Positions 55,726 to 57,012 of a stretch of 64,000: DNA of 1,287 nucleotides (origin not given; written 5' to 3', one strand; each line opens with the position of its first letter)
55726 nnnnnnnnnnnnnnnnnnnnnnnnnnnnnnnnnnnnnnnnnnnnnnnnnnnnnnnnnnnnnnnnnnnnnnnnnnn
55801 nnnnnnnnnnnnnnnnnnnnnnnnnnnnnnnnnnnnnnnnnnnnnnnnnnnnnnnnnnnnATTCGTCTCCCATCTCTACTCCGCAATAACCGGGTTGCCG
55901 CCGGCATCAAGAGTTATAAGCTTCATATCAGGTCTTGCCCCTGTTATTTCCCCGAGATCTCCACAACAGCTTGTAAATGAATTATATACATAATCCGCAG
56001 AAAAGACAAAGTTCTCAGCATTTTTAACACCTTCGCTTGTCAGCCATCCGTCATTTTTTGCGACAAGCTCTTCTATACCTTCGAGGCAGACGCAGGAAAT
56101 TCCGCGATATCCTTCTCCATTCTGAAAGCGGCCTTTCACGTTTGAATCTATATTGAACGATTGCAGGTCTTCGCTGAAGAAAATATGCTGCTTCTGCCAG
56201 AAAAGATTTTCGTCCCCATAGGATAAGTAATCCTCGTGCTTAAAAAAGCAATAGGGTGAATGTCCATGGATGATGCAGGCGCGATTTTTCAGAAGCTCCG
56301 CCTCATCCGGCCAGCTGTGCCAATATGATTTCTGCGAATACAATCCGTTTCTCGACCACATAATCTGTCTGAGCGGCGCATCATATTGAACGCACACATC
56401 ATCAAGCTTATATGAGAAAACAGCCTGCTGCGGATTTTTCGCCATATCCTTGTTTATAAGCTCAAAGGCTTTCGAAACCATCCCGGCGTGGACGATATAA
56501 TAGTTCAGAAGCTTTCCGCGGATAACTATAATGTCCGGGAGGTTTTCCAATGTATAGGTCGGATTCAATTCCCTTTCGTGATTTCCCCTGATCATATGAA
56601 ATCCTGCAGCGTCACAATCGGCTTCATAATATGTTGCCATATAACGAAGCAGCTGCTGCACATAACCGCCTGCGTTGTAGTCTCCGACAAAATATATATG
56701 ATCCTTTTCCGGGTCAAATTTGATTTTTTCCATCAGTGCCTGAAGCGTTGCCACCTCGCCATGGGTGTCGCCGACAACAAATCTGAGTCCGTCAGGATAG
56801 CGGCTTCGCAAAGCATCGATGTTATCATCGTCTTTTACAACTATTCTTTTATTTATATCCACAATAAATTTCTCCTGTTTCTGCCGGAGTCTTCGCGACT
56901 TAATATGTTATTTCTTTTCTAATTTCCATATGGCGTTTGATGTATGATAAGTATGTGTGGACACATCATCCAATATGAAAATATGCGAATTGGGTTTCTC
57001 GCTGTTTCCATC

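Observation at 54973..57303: Three-gene accessory module (131-aa unknown, PPP-type metallophosphatase, RCC1-like propeller) between rlmD and the transporter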

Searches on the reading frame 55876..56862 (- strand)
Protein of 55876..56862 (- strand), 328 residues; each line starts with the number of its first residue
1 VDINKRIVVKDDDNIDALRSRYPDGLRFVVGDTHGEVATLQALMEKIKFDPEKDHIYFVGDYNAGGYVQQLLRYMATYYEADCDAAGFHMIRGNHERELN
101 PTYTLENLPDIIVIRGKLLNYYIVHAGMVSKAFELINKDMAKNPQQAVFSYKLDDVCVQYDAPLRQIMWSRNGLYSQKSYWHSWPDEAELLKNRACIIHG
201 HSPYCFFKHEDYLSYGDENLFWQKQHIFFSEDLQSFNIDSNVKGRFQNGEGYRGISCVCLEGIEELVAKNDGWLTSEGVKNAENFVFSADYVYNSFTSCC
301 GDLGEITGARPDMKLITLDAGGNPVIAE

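Call 3: search_protein_families(library=pfam, proteins=[window:55876-56862:-], max_evalue=0.1)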
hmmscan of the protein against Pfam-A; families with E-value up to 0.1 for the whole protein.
window:55876-56862:- (328 aa): 2 families
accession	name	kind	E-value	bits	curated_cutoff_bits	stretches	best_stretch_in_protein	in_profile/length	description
PF00149.33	Metallophos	-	6.7e-13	49.9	21.5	1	29-203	5-189/191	Calcineurin-like phosphoesterase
PF12850.12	Metallophos_2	-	6.2e-06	26.7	27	1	29-148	5-111/154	Calcineurin-like phosphoesterase superfamily domain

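Call 4: search_protein_families(library=padloc, proteins=[window:55876-56862:-], max_evalue=0.1)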
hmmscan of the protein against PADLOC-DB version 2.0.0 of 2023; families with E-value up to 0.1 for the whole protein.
window:55876-56862:- (328 aa): 0 families

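Call 5: search_protein_families(library=ncbifam, proteins=[window:55876-56862:-], max_evalue=0.1)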
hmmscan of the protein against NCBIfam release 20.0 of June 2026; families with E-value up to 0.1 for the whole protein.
window:55876-56862:- (328 aa): 4 families
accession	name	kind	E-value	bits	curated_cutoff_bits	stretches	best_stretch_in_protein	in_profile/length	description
NF001204.0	PRK00166.1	equivalog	4.4e-09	36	176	1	28-96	4-67/276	symmetrical bis(5'-nucleosyl)-tetraphosphatase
TIGR00668.1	apaH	equivalog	6.3e-07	29.1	222.85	1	28-79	4-56/279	bis(5'-nucleosyl)-tetraphosphatase (symmetrical) ApaH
NF007425.0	PRK09968.1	equivalog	3.9e-05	23.4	332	1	28-77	18-68/218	protein-serine/threonine phosphatase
NF008516.0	PRK11439.1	equivalog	0.00032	20.8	326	1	28-97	20-82/218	protein-serine/threonine phosphatase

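Call 9: find_encoding_contigs(protein=window:55876-56862:-, flank=8000, max_places=8)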
Protein window:55876-56862:- (328 aa): 4 contigs read that carry it; 4 places shown.
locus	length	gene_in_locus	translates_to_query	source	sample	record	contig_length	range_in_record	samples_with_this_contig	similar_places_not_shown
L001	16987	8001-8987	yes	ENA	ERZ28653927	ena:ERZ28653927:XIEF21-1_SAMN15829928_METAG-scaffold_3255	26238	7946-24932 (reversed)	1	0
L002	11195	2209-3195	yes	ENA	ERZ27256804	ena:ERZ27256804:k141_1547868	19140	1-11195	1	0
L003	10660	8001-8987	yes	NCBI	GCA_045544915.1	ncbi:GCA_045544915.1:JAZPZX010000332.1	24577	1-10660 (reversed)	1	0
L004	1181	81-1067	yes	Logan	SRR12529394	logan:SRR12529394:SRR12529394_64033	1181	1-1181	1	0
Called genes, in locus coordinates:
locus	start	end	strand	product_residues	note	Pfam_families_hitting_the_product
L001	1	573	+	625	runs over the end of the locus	?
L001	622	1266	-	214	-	PF00657:Lipase_GDSL, PF13472:Lipase_GDSL_2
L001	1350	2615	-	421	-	PF00535:Glycos_transf_2, PF13641:Glyco_tranf_2_3, PF13632:Glyco_trans_2_3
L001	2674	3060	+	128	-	PF07873:YabP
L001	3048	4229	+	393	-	PF06898:YqfD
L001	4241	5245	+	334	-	PF02562:PhoH, PF13604:AAA_30 (weak), PF13245:AAA_19 (weak)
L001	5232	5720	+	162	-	PF02130:YbeY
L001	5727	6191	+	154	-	PF01219:DAGK_prokar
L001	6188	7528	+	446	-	PF01938:TRAM, PF05958:tRNA_U5-meth_tr, PF02475:TRM5-TYW2_MTfase (weak), PF03602:Cons_hypoth95, PF05175:MTS, PF09445:Methyltransf_15, PF13649:Methyltransf_25, PF13847:Methyltransf_31, +1 more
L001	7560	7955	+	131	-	-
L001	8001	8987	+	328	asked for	PF00149:Metallophos, PF12850:Metallophos_2 (weak)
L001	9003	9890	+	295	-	-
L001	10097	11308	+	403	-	-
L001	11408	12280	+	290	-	PF00892:EamA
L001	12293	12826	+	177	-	-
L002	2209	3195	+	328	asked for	PF00149:Metallophos, PF12850:Metallophos_2 (weak)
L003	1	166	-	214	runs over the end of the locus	PF00657:Lipase_GDSL, PF13472:Lipase_GDSL_2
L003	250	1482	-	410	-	PF00535:Glycos_transf_2, PF13641:Glyco_tranf_2_3, PF13632:Glyco_trans_2_3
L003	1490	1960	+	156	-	PF07873:YabP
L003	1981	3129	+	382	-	PF06898:YqfD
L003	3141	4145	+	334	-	PF02562:PhoH, PF13604:AAA_30 (weak), PF13245:AAA_19 (weak)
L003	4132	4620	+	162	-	PF02130:YbeY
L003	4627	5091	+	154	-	PF01219:DAGK_prokar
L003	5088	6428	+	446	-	PF01938:TRAM, PF05958:tRNA_U5-meth_tr, PF02475:TRM5-TYW2_MTfase (weak), PF03602:Cons_hypoth95, PF05175:MTS, PF09445:Methyltransf_15, PF13649:Methyltransf_25, PF13847:Methyltransf_31, +1 more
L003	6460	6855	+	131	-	-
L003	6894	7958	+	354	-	PF01582:TIR (faint), PF13676:TIR_2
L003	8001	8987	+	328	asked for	PF00149:Metallophos, PF12850:Metallophos_2 (weak)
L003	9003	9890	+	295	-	-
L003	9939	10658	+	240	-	?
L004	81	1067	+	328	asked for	PF00149:Metallophos, PF12850:Metallophos_2 (weak)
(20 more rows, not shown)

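Call 10: search_protein_families(library=phrogs, proteins=[window:55876-56862:-], max_evalue=0.1)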
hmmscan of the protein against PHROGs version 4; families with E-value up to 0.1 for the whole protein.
window:55876-56862:- (328 aa): 6 families
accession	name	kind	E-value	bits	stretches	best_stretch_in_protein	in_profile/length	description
phrog_246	-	other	4.3e-21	76.5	2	27-98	178-243/417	NinI-like serine-threonine phosphatase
phrog_8238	-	DNA, RNA and nucleotide metabolism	1e-06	28.1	1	28-107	175-252/737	RNA ligase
phrog_20114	-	other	4.3e-05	24.9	1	28-99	6-73/131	phosphoesterase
phrog_9096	-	unknown function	0.0093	16.9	1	28-97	16-78/157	-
phrog_1649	-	other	0.019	14.6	1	29-97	40-105/308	metallo-phosphoesterase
phrog_547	-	other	0.029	14.4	1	52-103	72-116/245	phosphoesterase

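Call 17: find_homologous_proteins(query=window:55876-56862:-)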
Query window:55876-56862:- (328 aa): 204 proteins with E <= 0.001 among 1020 candidates; the best 120 are listed.
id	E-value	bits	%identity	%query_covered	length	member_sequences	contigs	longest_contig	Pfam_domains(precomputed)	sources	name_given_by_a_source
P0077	1.9e-228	775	100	100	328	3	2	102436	PF12850.13,PF00149.34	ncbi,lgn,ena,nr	ncbi:MAG: metallophosphoesterase [Oscillospiraceae bacterium]|nr:metallophosphoesterase [Oscillospir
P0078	2.4e-169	581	75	99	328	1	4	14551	PF12850.13,PF00149.34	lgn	-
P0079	7.4e-155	533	69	100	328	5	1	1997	PF00149.34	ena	-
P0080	3.2e-154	531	67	100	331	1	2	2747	PF12850.13,PF00149.34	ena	-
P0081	1.0e-151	523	67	100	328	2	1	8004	PF00149.34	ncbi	-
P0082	5.7e-150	517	67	100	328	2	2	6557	PF00149.34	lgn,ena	-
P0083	1.1e-149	516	66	100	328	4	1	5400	PF00149.34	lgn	-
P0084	4.0e-149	514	66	100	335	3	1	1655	PF00149.34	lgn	-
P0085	1.8e-147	509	66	100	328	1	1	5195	PF00149.34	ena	-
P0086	2.2e-147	508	64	100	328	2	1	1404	PF12850.13,PF00149.34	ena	-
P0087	8.1e-147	507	66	100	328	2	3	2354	PF00149.34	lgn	-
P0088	3.7e-145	501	66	99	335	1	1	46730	PF12850.13,PF00149.34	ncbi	-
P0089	3.7e-145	501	65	100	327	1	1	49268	PF12850.13,PF00149.34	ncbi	-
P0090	4.0e-145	501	66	99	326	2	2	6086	PF00149.34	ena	-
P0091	1.2e-144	500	66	100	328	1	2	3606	PF00149.34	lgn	-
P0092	2.3e-143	495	66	100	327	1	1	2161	PF00149.34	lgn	-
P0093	1.9e-142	492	64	100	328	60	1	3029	PF12850.13,PF00149.34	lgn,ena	-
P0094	4.9e-141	488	63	100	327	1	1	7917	PF00149.34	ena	-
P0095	5.4e-140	484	61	100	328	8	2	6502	PF00149.34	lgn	-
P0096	1.2e-139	483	63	100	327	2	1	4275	PF00149.34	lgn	-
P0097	8.2e-139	480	62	99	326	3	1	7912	PF00149.34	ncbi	-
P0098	1.2e-138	480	62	99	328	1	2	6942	PF00149.34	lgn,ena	-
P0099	2.0e-138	479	64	98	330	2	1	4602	PF00149.34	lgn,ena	-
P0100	3.5e-138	478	61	99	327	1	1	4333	PF12850.13,PF00149.34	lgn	-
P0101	5.3e-137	474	61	99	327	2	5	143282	PF00149.34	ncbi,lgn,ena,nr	ncbi:MAG: metallophosphoesterase [Clostridia bacterium]|nr:metallophosphoesterase [Clostridia bacter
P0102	2.3e-136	472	64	100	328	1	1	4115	PF00149.34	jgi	-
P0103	1.3e-135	470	62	98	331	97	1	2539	PF00149.34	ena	-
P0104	4.0e-135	468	59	98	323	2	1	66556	PF00149.34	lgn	-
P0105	7.3e-134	464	59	100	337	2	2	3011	PF00149.34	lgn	-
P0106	4.6e-133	461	62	97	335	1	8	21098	PF12850.13,PF00149.34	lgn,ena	-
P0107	3.4e-132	459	59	99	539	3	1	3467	PF08837.17,PF00149.34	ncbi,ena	-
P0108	3.5e-132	459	62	99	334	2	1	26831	PF00149.34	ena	-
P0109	7.8e-132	457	61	96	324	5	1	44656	PF00149.34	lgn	-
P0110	1.2e-131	457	63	94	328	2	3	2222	PF12850.13,PF00149.34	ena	-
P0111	1.5e-131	456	59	96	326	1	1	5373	PF00149.34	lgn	-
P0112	2.4e-131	456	60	99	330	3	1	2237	PF00149.34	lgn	-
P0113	2.7e-131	456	60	98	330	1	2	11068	PF00149.34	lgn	-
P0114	2.8e-131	456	60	98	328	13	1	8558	PF00149.34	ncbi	-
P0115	3.3e-131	455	59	100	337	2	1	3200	PF00149.34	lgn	-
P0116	4.5e-131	455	64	89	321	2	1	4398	PF00149.34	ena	-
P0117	6.3e-131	454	60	99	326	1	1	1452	PF00149.34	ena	-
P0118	2.1e-130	453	58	98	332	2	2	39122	PF00149.34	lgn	-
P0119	2.9e-130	452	60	97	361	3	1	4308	PF00149.34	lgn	-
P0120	3.1e-130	452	59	98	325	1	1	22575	PF00149.34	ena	-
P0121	3.4e-130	452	59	99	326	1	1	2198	PF00149.34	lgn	-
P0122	6.1e-130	451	60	98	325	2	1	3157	PF00149.34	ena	-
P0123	1.4e-129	450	59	97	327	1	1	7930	PF00149.34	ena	-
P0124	1.6e-129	450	61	96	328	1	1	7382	PF12850.13,PF00149.34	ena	-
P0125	2.8e-129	449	60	99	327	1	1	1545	PF00149.34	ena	-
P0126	2.8e-129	449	59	97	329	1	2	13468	PF00149.34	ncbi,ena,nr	ncbi:MAG: metallophosphoesterase [Oscillospiraceae bacterium]|nr:metallophosphoesterase [Oscillospir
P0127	5.2e-129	448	59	97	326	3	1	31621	PF00149.34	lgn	-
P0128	6.1e-129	448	59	97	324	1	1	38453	PF00149.34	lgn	-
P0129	8.0e-129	447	62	98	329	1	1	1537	PF00149.34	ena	-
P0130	1.0e-128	447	60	99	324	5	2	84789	PF00149.34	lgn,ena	-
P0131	1.2e-128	447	58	99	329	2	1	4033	PF12850.13,PF00149.34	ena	-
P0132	1.9e-128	446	59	99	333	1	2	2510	PF12850.13,PF00149.34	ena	-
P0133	4.7e-128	445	59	99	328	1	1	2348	PF12850.13,PF00149.34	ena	-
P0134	5.4e-128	445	59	98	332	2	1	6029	PF00149.34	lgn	-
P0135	6.2e-128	445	59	99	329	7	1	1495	PF00149.34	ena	-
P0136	3.3e-127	442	62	96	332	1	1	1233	PF00149.34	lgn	-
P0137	7.6e-127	441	62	97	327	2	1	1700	PF00149.34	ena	-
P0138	7.7e-127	441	60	100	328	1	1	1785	PF00149.34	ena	-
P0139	1.0e-126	441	58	97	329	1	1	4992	PF00149.34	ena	-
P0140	1.2e-126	440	58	99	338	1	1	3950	PF00149.34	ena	-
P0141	1.2e-126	440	58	99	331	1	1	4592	PF12850.13,PF00149.34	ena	-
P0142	1.4e-126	440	61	90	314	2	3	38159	PF00149.34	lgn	-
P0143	2.0e-126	440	56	99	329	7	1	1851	PF00149.34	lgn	-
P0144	2.5e-126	439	58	97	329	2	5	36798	PF00149.34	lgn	-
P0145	3.5e-126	439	58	99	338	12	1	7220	PF00149.34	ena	-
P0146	4.9e-126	438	58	98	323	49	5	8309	PF00149.34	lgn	-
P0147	5.3e-126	438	58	98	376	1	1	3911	PF00149.34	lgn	-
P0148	7.8e-126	438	57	99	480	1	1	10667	PF08837.17,PF00149.34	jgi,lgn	-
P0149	7.9e-126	438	59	98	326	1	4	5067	PF00149.34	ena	-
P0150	1.3e-125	437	58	98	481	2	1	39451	PF08837.17,PF00149.34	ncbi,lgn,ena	-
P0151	1.3e-125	437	57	99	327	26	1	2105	PF00149.34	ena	-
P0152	2.1e-125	436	61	97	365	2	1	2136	PF00149.34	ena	-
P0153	4.5e-125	435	57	100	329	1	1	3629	PF00149.34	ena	-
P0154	4.5e-125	435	58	99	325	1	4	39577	PF00149.34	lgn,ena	-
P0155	5.4e-125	435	57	100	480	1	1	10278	PF08837.17,PF00149.34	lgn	-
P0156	7.5e-125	434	58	99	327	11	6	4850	PF00149.34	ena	-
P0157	8.8e-125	434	59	100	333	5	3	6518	PF00149.34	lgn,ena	-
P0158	8.8e-125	434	58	95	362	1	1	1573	PF00149.34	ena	-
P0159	8.8e-125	434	58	97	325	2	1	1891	PF00149.34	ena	-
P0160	1.0e-124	434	61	94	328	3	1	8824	PF00149.34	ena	-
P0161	1.6e-124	433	60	97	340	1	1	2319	PF00149.34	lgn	-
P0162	1.7e-124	433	58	95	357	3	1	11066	PF00149.34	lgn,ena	-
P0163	2.2e-124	433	58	99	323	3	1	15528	PF00149.34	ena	-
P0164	2.5e-124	433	57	97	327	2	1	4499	PF00149.34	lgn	-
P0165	3.3e-124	432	58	98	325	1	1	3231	PF00149.34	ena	-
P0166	4.4e-124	432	58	98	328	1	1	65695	PF00149.34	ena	-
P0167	5.7e-124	432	56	96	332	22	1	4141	PF00149.34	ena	-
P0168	2.4e-123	429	58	97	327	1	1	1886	PF00149.34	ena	-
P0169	3.1e-123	429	58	95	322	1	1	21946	PF00149.34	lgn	-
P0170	3.6e-123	429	57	99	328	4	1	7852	PF00149.34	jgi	-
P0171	5.3e-123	428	59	98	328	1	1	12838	PF00149.34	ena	-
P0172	1.0e-122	427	58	98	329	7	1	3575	PF00149.34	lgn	-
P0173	1.0e-122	427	58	97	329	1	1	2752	PF00149.34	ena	-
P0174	1.3e-122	427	59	98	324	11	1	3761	PF00149.34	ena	-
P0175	1.4e-122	427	57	97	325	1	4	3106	PF00149.34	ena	-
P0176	1.6e-122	427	57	97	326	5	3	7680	PF00149.34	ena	-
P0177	1.7e-122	427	56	96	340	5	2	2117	PF00149.34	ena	-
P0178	4.1e-122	425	57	96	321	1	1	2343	PF00149.34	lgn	-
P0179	5.8e-122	425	58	97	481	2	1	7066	PF08837.17,PF00149.34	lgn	-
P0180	7.0e-122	425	55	98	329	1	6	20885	PF00149.34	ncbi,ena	-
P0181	9.5e-122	424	58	98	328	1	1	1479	PF00149.34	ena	-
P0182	1.3e-121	424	58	99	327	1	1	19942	PF00149.34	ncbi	-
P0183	1.6e-121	424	56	97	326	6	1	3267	PF00149.34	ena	-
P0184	2.0e-121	423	57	99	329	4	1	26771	PF12850.13,PF00149.34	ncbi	-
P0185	2.1e-121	423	57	97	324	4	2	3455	PF00149.34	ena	-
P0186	2.6e-121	423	57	99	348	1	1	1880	PF00149.34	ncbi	-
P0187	3.0e-121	423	56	98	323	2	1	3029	PF00149.34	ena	-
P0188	4.0e-121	422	57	98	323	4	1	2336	PF00149.34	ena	-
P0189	4.2e-121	422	57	99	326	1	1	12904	PF00149.34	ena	-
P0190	7.0e-121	421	55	95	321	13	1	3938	PF00149.34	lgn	-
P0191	1.1e-120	421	60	97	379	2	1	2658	PF00149.34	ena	-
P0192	1.1e-120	421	57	98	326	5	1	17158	PF12850.13,PF00149.34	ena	-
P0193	1.2e-120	421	55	98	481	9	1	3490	PF08837.17,PF00149.34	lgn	-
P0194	1.9e-120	420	56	100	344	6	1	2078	PF00149.34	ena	-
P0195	2.2e-120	420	57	99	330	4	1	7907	PF00149.34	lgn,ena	-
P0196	2.7e-120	419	56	97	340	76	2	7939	PF00149.34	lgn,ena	-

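Call 20: find_related_loci(query=A1, collection=genome_contigs, flank=8000)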
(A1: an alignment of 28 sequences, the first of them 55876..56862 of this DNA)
Query A1 (328 aa) in genome_contigs; peptide patterns used: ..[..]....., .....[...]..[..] (x = any residue, [..] = any of these).
187 stretches matched a pattern; 85 encode a relative of the query (tblastn E <= 1e-3); the best 80 are kept; 80 distinct loci.
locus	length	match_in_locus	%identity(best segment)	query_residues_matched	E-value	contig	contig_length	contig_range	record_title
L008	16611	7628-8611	66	1-326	3e-149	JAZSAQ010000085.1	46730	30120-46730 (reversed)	MAG: Lawsonibacter sp. isolate T1900044934_TS20190400.MAGScoT_cleanbin_000024 SGB_3434_k141_1657801, whole genome shotgu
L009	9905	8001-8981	64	1-328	1e-142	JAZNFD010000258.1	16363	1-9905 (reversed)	MAG: Acutalibacteraceae bacterium isolate T1900044715_TS20190181.MAGScoT_cleanbin_000035 SGB_1870_k141_297099, whole gen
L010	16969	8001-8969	61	1-324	2e-139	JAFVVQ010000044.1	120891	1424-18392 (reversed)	MAG: Clostridia bacterium isolate RGIG5436 Sheep_Colon-4__c716293, whole genome shotgun sequence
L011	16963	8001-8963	61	7-328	2e-136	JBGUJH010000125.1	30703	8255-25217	MAG: Lachnospiraceae bacterium isolate ruminal_MAG_308 ruminal_MAG_308_contig_0125, whole genome shotgun sequence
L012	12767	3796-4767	58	7-327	5e-129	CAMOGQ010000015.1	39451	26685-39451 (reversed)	MAG: uncultured Lachnospiraceae bacterium isolate SRR873608_bin.22_metaWRAP_v1.3_MAG genome assembly, contig: NODE_2332_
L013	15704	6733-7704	57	1-320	1e-128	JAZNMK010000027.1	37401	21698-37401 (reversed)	MAG: Acutalibacteraceae bacterium isolate T1900044663_TS20190129.MAGScoT_cleanbin_000009 SGB_1534_k141_71960, whole geno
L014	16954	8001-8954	58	3-320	4e-127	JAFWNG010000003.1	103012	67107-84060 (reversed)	MAG: Solobacterium sp. isolate RGIG5894 Sheep_Jejunum-5__c3753, whole genome shotgun sequence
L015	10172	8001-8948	56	7-322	2e-126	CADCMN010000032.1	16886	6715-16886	MAG: uncultured Clostridiales bacterium isolate RUG14781 genome assembly, contig: RUG14781_asm_32, whole genome shotgun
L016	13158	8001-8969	58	3-328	2e-126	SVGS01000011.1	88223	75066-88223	MAG: Clostridiales bacterium isolate SIG364 NODE_6412_length_88223_cov_2.999115, whole genome shotgun sequence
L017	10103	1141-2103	55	8-328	7e-125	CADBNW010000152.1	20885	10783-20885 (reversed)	MAG: uncultured Clostridiales bacterium isolate RUG14130 genome assembly, contig: RUG14130_asm_152, whole genome shotgun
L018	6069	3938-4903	57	6-327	2e-124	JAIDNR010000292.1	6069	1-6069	MAG: Ruminococcus sp. isolate SC0345_S12_1 SC0345_S12_1_contig_292, whole genome shotgun sequence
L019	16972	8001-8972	56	3-326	8e-124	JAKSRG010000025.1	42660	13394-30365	MAG: Clostridia bacterium isolate Horse_feces249 MAG249_25, whole genome shotgun sequence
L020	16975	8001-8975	55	1-326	3e-123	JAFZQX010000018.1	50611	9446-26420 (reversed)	MAG: Clostridia bacterium isolate RGIG8016 Water_buffalos_Rumen-1__c189568, whole genome shotgun sequence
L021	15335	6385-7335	57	11-327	8e-123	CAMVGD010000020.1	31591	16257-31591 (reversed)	MAG TPA_asm: uncultured Clostridia bacterium isolate SRR8387719_bin.3_metaWRAP_v1.3_MAG genome assembly, contig: ERZ1420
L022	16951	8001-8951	56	5-322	9e-121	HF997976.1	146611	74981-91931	Ruminococcus sp. CAG:254 genomic scaffold, scf644, whole genome shotgun sequence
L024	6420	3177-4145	55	5-323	9e-119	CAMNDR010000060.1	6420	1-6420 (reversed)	MAG: uncultured Clostridia bacterium isolate SRR873597_bin.123_metaWRAP_v1.3_MAG genome assembly, contig: NODE.35669_len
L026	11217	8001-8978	52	3-326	3e-117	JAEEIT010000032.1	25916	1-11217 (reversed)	MAG: Clostridia bacterium isolate Tb.RUG.152 k141_1639969_flag=1_multi=21.2634_len=25916, whole genome shotgun sequence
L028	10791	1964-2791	54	3-294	2e-106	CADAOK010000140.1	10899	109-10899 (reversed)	MAG: Ruminococcaceae bacterium isolate RUG13477 genome assembly, contig: RUG13477_asm_140, whole genome shotgun sequence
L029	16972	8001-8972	46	1-319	2e-100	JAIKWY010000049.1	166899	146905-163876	MAG: Oscillospiraceae bacterium isolate RUI441 k141_14460221_flag=1_multi=12.0000_len=166899, whole genome shotgun seque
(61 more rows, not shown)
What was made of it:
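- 22 GTDB species genomes carry a g2 ortholog at 46-66% identity (L008-L029, call 20).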

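Call 61: find_related_loci(query=A1, collection=viral_contigs, flank=6000)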
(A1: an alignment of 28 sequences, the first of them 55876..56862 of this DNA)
Query A1 (328 aa) in viral_contigs; peptide patterns used: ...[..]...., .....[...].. (x = any residue, [..] = any of these).
233 stretches matched a pattern; 162 encode a relative of the query (tblastn E <= 1e-3); the best 80 are kept; 80 distinct loci.
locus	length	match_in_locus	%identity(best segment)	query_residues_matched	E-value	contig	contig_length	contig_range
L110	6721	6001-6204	42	25-99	4e-9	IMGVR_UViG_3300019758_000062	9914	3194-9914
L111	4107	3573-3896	34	21-142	5e-9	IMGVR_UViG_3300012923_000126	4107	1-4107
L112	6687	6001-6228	36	25-118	1e-8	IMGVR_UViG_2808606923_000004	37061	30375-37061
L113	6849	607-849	34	14-99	1e-8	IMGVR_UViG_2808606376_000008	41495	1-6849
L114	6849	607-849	33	14-99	2e-8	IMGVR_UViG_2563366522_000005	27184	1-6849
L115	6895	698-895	35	25-97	1e-7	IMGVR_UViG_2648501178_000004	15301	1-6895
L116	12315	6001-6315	29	24-135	4e-7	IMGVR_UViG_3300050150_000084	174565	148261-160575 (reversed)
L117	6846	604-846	30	14-99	8e-7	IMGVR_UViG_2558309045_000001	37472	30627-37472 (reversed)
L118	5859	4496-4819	33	21-142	9e-7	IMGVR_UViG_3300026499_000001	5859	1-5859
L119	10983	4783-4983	36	24-97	3e-6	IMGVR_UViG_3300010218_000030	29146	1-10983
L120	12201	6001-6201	36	24-97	3e-6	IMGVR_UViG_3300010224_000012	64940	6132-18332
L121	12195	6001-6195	34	28-99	7e-6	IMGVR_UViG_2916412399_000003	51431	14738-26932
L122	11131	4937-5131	36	28-99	1e-5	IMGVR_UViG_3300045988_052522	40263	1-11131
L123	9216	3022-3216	36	28-99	1e-5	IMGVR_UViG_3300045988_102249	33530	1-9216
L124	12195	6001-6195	34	28-99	2e-5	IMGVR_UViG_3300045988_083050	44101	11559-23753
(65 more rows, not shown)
